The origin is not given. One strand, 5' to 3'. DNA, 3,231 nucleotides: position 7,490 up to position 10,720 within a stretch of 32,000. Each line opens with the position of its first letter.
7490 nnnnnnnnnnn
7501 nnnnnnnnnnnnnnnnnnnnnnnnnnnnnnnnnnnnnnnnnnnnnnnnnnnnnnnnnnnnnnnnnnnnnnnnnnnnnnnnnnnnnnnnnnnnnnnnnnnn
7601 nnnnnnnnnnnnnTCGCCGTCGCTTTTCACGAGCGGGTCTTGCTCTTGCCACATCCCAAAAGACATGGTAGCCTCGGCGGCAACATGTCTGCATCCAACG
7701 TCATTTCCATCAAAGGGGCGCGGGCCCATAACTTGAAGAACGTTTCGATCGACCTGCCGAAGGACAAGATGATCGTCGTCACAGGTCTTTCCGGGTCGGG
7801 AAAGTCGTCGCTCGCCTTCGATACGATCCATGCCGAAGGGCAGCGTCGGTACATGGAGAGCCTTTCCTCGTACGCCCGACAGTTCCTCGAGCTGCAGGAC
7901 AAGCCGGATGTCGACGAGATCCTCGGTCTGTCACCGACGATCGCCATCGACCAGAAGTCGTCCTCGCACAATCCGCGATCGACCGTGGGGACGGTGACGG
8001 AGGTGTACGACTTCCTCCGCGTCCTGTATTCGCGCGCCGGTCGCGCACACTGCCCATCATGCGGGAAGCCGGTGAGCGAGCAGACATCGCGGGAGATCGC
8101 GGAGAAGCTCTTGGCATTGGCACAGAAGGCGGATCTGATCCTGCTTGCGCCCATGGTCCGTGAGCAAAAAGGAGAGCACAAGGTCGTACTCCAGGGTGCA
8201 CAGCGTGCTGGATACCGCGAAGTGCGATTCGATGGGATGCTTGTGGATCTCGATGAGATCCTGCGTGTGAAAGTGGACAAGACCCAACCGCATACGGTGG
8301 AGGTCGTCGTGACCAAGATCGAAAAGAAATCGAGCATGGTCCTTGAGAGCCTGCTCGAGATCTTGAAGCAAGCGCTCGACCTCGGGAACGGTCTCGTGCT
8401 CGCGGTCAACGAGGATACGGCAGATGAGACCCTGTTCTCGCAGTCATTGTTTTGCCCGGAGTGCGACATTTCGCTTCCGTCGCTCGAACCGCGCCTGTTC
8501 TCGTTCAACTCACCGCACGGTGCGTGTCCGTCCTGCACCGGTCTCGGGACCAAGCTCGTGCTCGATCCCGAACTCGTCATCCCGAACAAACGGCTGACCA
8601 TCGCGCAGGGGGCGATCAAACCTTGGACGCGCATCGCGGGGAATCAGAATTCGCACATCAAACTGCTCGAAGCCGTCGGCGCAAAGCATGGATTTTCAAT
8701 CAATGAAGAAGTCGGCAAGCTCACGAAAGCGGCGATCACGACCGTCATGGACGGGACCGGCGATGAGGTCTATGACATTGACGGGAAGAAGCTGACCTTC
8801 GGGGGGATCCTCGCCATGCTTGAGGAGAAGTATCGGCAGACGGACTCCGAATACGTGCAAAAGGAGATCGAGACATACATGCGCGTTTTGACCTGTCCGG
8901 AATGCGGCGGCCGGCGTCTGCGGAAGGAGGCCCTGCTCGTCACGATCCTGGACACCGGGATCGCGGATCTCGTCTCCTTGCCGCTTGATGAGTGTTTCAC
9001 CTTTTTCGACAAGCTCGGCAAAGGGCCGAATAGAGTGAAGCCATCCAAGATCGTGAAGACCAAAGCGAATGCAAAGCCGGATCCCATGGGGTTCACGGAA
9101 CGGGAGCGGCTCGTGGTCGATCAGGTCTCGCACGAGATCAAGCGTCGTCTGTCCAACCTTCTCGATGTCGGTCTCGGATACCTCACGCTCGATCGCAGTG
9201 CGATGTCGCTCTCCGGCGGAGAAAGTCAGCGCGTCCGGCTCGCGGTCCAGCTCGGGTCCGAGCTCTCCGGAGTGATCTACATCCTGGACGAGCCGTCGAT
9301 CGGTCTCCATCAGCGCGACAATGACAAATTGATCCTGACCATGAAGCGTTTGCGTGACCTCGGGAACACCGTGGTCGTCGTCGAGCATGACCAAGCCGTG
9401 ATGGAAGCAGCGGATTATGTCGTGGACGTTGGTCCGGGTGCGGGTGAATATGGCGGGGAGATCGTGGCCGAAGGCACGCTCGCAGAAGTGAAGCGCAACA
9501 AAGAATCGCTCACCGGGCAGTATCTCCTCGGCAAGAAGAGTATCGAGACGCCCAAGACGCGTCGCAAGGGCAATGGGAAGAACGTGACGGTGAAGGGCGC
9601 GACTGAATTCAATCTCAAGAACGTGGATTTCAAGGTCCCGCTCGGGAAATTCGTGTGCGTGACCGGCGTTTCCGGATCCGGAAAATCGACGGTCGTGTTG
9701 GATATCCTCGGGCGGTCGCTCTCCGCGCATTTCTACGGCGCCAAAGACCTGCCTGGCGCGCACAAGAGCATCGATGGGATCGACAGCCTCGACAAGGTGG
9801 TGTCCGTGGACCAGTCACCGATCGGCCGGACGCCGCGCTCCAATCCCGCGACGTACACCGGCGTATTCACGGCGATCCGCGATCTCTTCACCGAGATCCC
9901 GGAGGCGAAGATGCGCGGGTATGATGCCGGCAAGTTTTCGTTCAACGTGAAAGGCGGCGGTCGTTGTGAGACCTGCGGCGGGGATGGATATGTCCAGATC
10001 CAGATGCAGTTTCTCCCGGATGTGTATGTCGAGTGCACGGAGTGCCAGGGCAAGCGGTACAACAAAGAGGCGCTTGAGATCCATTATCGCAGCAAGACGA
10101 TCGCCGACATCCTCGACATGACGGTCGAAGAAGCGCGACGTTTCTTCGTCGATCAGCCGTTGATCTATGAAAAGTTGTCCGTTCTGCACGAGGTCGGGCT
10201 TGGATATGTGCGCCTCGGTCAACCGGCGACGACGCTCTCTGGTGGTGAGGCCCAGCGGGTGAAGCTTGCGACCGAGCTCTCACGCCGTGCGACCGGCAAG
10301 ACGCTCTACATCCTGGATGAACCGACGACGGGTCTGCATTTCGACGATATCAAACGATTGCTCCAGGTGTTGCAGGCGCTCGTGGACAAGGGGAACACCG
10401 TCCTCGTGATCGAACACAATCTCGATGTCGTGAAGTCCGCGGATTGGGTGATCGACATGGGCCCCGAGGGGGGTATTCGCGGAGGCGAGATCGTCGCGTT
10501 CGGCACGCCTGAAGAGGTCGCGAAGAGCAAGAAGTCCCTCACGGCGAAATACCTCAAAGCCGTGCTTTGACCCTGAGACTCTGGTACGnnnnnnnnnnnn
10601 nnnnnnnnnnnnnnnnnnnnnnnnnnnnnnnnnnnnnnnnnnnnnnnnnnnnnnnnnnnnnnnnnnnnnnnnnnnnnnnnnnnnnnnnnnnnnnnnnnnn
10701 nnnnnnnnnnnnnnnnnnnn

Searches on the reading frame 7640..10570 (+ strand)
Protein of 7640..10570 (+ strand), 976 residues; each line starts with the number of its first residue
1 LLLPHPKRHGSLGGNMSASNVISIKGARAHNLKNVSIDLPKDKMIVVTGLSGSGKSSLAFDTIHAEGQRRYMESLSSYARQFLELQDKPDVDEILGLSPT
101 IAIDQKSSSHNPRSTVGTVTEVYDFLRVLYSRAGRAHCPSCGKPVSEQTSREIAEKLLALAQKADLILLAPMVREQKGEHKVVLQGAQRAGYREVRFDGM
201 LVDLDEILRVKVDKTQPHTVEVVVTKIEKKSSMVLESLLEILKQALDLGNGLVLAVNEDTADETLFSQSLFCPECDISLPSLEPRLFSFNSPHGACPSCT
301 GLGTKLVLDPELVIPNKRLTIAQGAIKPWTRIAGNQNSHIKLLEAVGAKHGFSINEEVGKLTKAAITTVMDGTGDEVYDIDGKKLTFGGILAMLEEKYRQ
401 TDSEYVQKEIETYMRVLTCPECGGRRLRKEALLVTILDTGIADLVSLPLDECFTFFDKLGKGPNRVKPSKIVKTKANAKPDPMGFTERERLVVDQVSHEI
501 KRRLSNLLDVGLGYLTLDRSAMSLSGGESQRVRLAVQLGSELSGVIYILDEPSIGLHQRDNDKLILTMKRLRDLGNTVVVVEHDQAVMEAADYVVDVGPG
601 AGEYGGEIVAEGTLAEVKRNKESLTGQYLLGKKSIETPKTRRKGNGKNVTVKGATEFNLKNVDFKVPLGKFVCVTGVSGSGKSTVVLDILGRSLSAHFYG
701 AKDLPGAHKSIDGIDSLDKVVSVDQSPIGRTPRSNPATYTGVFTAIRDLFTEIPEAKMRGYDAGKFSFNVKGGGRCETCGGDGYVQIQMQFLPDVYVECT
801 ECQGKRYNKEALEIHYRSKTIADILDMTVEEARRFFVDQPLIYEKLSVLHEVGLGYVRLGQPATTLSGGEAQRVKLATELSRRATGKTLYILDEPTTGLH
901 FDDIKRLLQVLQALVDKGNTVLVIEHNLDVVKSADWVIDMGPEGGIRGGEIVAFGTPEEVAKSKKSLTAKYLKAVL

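Call 14: search_protein_families(library=pfam, proteins=[window:7640-10570:+])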
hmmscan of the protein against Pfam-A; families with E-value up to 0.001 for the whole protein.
window:7640-10570:+ (976 aa): 14 families
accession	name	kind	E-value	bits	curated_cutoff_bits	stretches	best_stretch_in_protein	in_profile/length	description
PF17755.6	UvrA_DNA-bind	-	9.9e-23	81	23.2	1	309-411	1-109/110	UvrA DNA-binding domain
PF17760.6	UvrA_inter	-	1.2e-22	80.3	23.3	1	148-257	1-107/109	UvrA interaction domain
PF00005.33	ABC_tran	-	1e-21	78.4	25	1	842-897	85-137/137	ABC transporter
PF02463.25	SMC_N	-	6.9e-14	52.2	40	0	362-597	95-211/220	RecF/RecN/SMC N terminal domain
PF13191.12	AAA_16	-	6.1e-08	33.8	32.6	0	43-104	25-92/167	AAA ATPase domain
PF13304.12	AAA_21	-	4e-07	30.8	27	1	862-923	234-295/304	AAA domain, putative AbiEii toxin, Type IV TA system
PF13555.12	AAA_29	-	1.5e-06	28.3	27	0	34-58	14-38/61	P-loop containing region of AAA domain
PF20703.3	nSTAND1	-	1.7e-05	25.1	27.1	0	28-59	19-50/379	Novel STAND NTPase 1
PF13476.12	AAA_23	-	3.2e-05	25.1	27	0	22-58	2-35/201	AAA domain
PF13401.12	AAA_22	-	0.00012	22.9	27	0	42-61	5-24/130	AAA domain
PF13238.12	AAA_18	-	0.00026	21.9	29.4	0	672-686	1-15/128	AAA domain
PF13671.12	AAA_33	-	0.00038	21.2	27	0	44-97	1-33/143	AAA domain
PF13481.12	AAA_25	-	0.00046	20.3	27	0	666-689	30-53/195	AAA domain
PF03193.22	RsgA_GTPase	-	0.00087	19.6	30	0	21-59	86-123/174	RsgA GTPase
